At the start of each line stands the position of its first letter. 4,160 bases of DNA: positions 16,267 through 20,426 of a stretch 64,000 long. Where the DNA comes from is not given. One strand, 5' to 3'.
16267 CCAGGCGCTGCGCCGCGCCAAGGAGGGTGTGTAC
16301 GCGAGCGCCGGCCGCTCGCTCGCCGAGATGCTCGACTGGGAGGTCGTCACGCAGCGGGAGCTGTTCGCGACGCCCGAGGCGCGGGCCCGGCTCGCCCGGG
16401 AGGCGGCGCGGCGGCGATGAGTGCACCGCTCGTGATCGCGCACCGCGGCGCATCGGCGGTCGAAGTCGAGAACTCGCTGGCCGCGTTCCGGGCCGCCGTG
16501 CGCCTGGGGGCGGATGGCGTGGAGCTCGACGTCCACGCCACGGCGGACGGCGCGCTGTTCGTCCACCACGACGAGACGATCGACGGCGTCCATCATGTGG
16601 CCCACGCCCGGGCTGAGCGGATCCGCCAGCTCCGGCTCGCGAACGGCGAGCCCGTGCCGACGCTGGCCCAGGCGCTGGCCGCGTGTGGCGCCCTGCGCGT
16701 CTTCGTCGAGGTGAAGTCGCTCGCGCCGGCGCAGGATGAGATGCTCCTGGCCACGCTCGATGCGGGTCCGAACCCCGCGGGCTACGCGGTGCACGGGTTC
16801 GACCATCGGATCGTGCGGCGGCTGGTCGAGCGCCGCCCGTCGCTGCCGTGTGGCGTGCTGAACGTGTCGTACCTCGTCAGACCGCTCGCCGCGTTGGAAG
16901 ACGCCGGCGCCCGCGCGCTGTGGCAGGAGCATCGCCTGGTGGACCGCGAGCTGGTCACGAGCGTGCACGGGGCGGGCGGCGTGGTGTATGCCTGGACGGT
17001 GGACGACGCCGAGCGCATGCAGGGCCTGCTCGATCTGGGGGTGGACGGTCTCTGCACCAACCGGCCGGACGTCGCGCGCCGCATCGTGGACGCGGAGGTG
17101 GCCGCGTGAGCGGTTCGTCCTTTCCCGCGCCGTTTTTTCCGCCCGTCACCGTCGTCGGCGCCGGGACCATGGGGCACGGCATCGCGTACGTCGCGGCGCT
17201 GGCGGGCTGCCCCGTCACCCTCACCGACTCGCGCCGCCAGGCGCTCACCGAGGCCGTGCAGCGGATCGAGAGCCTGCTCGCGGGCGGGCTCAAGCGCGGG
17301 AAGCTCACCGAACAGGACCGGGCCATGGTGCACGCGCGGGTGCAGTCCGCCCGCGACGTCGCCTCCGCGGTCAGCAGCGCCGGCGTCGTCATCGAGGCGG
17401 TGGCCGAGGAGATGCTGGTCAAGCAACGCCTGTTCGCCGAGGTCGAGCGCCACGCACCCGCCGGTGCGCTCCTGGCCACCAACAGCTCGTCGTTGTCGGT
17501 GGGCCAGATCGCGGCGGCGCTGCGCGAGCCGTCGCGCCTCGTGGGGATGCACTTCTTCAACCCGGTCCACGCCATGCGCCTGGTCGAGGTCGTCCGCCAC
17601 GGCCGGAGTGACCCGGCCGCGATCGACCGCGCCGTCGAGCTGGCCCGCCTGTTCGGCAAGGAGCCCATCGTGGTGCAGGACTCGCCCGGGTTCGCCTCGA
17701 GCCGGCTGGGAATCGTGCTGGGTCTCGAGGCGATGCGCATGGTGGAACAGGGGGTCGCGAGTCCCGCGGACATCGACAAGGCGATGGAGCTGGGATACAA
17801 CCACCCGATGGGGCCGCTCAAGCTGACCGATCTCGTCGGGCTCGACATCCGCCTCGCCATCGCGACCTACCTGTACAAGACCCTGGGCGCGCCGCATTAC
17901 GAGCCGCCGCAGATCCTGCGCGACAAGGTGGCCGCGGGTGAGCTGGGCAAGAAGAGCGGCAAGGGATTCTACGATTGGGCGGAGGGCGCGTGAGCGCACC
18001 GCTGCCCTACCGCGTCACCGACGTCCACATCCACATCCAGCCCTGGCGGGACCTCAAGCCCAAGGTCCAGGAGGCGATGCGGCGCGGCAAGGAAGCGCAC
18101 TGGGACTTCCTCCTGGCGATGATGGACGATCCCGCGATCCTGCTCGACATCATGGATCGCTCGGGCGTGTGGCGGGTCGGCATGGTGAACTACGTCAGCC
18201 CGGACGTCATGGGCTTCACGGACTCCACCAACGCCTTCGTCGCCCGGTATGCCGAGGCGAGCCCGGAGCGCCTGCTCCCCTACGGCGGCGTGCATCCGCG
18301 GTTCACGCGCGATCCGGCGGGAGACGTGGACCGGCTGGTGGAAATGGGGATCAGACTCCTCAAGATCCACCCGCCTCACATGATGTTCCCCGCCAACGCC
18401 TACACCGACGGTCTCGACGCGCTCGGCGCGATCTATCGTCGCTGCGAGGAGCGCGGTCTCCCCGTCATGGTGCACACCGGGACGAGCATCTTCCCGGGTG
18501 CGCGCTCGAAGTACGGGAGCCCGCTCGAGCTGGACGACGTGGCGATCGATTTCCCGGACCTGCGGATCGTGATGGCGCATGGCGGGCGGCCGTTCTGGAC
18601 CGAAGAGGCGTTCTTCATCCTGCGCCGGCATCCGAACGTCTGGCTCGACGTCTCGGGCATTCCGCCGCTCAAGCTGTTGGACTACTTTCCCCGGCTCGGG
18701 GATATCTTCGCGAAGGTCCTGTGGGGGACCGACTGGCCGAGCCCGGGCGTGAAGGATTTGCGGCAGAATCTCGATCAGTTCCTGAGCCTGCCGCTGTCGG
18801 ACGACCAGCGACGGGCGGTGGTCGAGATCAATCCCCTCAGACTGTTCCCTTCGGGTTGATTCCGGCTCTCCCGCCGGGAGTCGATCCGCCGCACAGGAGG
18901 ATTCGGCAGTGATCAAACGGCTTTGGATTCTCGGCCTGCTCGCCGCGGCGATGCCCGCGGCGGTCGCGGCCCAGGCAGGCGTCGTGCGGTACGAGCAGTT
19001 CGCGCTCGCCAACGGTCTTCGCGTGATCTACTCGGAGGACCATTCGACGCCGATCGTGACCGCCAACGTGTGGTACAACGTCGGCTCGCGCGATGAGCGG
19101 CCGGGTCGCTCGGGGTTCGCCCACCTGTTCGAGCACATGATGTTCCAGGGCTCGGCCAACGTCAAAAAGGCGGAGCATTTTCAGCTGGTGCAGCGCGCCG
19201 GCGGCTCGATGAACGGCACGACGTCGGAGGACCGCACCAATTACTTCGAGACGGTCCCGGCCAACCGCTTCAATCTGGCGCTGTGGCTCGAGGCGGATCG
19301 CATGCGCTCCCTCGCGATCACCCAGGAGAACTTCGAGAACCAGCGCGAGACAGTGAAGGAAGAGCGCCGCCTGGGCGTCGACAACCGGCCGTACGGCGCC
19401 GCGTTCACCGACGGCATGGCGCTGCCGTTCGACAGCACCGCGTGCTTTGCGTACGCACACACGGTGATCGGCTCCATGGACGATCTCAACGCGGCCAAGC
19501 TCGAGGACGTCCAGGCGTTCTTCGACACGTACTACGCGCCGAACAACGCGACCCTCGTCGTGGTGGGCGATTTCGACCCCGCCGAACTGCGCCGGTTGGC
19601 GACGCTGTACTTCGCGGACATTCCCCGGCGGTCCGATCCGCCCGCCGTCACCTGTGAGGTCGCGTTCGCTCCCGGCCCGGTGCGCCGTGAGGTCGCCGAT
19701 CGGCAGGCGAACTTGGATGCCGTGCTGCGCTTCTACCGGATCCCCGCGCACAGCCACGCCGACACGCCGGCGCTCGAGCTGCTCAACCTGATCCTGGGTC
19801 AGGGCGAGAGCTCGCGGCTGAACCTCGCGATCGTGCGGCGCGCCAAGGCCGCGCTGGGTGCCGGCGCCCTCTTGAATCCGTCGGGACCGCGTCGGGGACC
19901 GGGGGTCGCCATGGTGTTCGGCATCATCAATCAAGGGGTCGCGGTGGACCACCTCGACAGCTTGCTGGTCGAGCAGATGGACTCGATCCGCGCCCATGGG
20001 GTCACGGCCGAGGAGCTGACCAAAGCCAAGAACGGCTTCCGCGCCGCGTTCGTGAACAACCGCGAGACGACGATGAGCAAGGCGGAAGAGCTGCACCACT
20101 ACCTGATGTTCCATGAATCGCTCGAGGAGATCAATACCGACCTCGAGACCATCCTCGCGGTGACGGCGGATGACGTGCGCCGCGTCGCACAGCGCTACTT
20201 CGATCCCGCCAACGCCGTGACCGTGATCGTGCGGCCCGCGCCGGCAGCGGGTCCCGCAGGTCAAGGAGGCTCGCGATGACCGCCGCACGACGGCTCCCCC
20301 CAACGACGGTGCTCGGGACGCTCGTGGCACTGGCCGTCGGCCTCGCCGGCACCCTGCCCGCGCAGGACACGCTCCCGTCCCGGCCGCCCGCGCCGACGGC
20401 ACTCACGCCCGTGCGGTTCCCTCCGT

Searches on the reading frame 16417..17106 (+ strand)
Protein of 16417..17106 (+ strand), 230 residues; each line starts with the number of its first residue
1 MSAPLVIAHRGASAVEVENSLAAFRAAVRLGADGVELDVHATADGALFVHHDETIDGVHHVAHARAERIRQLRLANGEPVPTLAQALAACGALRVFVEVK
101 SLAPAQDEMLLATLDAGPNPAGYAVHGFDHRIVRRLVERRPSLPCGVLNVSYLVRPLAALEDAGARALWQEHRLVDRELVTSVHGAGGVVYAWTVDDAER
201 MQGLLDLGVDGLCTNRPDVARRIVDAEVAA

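Call 11: find_encoding_contigs(protein=window:16417-17106:+, flank=10000, max_places=10)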
Protein window:16417-17106:+ (230 aa): no gene with exactly this product is on record in the collection.

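Call 42: search_protein_families(library=pfam, max_evalue=0.01, proteins=[window:16417-17106:+])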
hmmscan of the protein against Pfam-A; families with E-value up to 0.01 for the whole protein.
window:16417-17106:+ (230 aa): 2 families
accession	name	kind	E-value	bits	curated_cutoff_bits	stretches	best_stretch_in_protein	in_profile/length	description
PF03009.23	GDPD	-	1.2e-35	124.3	23.6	1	9-218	1-243/244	Glycerophosphoryl diester phosphodiesterase family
PF13653.12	GDPD_2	-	3e-08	34.3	27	1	190-218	2-30/30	Glycerophosphoryl diester phosphodiesterase family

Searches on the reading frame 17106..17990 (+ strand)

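Call 30: search_protein_families(library=ncbifam, proteins=[P0125, P0124])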
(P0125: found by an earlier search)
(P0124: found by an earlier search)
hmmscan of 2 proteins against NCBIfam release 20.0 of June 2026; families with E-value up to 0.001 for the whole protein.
P0125 (103 aa): 4 families
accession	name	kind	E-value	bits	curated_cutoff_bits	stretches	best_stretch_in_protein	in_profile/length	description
NF041868.1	paad_haloarch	equivalog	7.8e-27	93.9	180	1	4-101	28-125/127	1,2-phenylacetyl-CoA epoxidase subunit PaaD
TIGR02945.1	SUF_assoc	equivalog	6.4e-20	71.4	143.4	1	5-98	4-98/99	SUF system Fe-S cluster assembly protein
TIGR03406.1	FeS_long_SufT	hypoth_equivalog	5.9e-18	65.2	202.6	1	4-92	75-168/174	putative Fe-S cluster assembly protein SufT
TIGR02159.1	PA_CoA_Oxy4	equivalog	1.9e-17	63.9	108.15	1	14-102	1-89/146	1,2-phenylacetyl-CoA epoxidase subunit PaaD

P0124 (272 aa): 2 families
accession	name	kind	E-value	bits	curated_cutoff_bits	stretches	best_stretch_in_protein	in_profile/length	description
TIGR02158.1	PA_CoA_Oxy3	equivalog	8.4e-24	84.7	133.35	1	32-167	2-137/237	1,2-phenylacetyl-CoA epoxidase subunit PaaC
TIGR02156.2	PA_CoA_Oxy1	equivalog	2.4e-09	36.7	280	1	18-234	19-236/289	1,2-phenylacetyl-CoA epoxidase subunit PaaA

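Call 42: search_protein_families(library=pfam, max_evalue=0.01, proteins=[P0130])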
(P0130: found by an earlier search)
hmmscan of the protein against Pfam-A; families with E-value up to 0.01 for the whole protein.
P0130 (295 aa): 4 families
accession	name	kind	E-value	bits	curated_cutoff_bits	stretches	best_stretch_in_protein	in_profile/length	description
PF02737.24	3HCDH_N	-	3.3e-61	206.8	22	1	14-192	2-179/180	3-hydroxyacyl-CoA dehydrogenase, NAD binding domain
PF00725.27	3HCDH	-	1e-33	116.2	22.1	1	195-291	1-97/97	3-hydroxyacyl-CoA dehydrogenase, C-terminal domain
PF03446.21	NAD_binding_2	-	5.9e-05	23.6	21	1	14-129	2-95/161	NAD binding domain of 6-phosphogluconate dehydrogenase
PF01210.29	NAD_Gly3P_dh_N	-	0.0068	16.8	23.1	0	14-105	2-83/158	NAD-dependent glycerol-3-phosphate dehydrogenase N-terminus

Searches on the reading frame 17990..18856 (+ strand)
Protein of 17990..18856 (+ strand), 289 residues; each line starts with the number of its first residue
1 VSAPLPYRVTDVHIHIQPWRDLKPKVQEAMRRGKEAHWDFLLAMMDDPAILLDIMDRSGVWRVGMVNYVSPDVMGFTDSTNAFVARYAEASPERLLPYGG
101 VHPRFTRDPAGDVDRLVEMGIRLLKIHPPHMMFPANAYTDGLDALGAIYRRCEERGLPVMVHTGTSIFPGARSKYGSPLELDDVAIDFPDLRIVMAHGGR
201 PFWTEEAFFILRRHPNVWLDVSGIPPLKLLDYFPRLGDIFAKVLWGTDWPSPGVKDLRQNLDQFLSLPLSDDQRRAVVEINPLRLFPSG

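Call 42: search_protein_families(library=pfam, max_evalue=0.01, proteins=[window:17990-18856:+])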
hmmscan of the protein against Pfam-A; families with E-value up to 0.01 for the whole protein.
window:17990-18856:+ (289 aa): 1 family
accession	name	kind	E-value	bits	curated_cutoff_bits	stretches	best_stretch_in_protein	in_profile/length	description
PF04909.20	Amidohydro_2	-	6.3e-36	125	26.4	1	11-287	2-288/289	Amidohydrolase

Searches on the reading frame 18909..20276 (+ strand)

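Call 30: search_protein_families(library=ncbifam, proteins=[P0125, P0124])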
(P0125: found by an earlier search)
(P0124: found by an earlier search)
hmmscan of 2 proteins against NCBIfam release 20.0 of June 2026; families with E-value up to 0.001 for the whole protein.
P0125 (103 aa): 4 families
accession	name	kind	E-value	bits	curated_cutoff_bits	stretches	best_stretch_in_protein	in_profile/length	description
NF041868.1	paad_haloarch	equivalog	7.8e-27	93.9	180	1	4-101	28-125/127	1,2-phenylacetyl-CoA epoxidase subunit PaaD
TIGR02945.1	SUF_assoc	equivalog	6.4e-20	71.4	143.4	1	5-98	4-98/99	SUF system Fe-S cluster assembly protein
TIGR03406.1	FeS_long_SufT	hypoth_equivalog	5.9e-18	65.2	202.6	1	4-92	75-168/174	putative Fe-S cluster assembly protein SufT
TIGR02159.1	PA_CoA_Oxy4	equivalog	1.9e-17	63.9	108.15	1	14-102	1-89/146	1,2-phenylacetyl-CoA epoxidase subunit PaaD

P0124 (272 aa): 2 families
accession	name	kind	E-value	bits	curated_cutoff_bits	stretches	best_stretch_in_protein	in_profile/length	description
TIGR02158.1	PA_CoA_Oxy3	equivalog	8.4e-24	84.7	133.35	1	32-167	2-137/237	1,2-phenylacetyl-CoA epoxidase subunit PaaC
TIGR02156.2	PA_CoA_Oxy1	equivalog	2.4e-09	36.7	280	1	18-234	19-236/289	1,2-phenylacetyl-CoA epoxidase subunit PaaA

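Call 42: search_protein_families(library=pfam, max_evalue=0.01, proteins=[P0130])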
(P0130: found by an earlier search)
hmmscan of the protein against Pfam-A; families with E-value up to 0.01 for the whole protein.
P0130 (295 aa): 4 families
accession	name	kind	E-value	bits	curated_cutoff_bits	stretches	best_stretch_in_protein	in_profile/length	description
PF02737.24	3HCDH_N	-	3.3e-61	206.8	22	1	14-192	2-179/180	3-hydroxyacyl-CoA dehydrogenase, NAD binding domain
PF00725.27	3HCDH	-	1e-33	116.2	22.1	1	195-291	1-97/97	3-hydroxyacyl-CoA dehydrogenase, C-terminal domain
PF03446.21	NAD_binding_2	-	5.9e-05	23.6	21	1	14-129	2-95/161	NAD binding domain of 6-phosphogluconate dehydrogenase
PF01210.29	NAD_Gly3P_dh_N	-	0.0068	16.8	23.1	0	14-105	2-83/158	NAD-dependent glycerol-3-phosphate dehydrogenase N-terminus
